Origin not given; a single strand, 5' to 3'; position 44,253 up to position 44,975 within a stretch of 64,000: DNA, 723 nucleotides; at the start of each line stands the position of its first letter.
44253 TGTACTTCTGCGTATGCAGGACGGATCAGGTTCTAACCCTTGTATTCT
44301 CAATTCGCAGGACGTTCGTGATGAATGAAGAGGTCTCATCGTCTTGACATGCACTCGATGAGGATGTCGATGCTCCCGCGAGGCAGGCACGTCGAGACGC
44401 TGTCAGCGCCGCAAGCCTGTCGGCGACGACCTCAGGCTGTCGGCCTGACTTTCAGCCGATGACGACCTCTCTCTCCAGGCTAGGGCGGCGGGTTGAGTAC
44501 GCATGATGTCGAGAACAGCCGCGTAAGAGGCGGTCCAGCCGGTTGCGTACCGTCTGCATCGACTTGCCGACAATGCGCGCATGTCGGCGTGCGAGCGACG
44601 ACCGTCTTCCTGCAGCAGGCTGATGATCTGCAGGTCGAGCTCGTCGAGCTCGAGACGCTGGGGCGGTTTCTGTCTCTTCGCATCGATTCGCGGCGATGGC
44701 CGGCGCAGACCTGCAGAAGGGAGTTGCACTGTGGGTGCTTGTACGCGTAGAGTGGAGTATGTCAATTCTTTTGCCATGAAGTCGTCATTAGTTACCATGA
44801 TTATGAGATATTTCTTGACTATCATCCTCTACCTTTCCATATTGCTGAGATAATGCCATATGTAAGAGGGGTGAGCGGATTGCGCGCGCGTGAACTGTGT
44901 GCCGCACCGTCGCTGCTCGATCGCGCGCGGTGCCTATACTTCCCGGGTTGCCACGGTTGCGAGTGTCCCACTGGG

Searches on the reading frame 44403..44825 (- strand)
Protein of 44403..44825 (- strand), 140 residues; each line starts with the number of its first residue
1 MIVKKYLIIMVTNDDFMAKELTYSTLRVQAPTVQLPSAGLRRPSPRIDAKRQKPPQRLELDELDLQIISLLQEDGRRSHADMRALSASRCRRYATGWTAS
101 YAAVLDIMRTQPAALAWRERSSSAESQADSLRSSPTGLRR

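Call 57: search_protein_families(library=pfam, max_evalue=0.001, proteins=[window:44403-44825:-])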
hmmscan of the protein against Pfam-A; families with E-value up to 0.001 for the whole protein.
window:44403-44825:- (140 aa): 1 family
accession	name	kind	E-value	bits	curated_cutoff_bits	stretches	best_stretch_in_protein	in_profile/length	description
PF13404.12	HTH_AsnC-type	-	1.6e-06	28.2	27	1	60-82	1-23/42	AsnC-type helix-turn-helix domain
